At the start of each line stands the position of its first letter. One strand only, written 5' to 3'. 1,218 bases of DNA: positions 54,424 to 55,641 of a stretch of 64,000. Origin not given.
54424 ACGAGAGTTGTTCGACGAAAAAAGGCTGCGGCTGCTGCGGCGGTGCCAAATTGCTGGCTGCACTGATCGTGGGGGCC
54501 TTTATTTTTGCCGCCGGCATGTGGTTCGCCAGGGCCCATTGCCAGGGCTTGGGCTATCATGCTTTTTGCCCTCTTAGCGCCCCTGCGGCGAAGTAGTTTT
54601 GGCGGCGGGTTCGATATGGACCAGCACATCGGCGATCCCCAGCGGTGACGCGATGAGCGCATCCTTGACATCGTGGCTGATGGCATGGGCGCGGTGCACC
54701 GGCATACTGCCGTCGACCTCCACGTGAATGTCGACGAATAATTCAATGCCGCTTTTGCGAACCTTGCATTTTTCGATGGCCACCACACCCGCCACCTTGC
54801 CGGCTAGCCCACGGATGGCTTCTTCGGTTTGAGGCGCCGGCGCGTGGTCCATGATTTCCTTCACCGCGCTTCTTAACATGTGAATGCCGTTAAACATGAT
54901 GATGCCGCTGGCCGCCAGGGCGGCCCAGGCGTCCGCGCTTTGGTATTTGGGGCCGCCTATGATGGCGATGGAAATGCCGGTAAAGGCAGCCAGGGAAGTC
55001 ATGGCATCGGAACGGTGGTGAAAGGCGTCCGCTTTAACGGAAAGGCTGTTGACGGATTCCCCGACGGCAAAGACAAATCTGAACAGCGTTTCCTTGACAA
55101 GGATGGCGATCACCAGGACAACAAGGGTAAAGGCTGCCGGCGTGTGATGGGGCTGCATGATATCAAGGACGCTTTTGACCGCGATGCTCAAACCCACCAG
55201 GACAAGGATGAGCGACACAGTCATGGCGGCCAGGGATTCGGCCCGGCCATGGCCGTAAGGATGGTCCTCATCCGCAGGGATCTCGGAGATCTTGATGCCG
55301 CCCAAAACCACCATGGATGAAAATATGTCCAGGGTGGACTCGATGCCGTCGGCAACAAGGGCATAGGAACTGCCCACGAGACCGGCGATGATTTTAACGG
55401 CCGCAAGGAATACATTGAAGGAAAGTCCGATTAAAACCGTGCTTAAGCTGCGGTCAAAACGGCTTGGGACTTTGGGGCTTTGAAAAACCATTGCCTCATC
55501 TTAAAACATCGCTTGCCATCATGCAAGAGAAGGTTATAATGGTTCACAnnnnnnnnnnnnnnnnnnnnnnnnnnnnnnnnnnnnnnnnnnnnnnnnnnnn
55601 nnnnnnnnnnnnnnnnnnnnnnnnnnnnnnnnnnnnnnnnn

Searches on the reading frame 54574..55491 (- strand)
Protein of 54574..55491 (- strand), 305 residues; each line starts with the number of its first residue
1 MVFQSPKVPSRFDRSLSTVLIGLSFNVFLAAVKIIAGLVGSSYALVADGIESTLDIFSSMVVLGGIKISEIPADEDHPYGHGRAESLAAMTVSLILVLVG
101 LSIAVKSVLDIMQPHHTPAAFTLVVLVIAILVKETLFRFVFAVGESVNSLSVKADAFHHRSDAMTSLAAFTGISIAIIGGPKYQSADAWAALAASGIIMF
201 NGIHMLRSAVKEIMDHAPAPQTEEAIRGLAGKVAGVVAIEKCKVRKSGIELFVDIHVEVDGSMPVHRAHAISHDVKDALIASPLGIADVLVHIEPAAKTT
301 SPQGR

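Call 74: search_protein_families(library=pfam, proteins=[window:54574-55491:-], max_evalue=0.00001)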
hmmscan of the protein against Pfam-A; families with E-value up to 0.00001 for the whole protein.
window:54574-55491:- (305 aa): 2 families
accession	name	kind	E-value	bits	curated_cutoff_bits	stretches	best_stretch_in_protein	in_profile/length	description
PF01545.26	Cation_efflux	-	4.7e-42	144.4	26.6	1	20-214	2-198/198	Cation efflux family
PF16916.11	ZT_dimer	-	2.4e-19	69.6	26.7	1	220-295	3-77/78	Dimerisation domain of Zinc Transporter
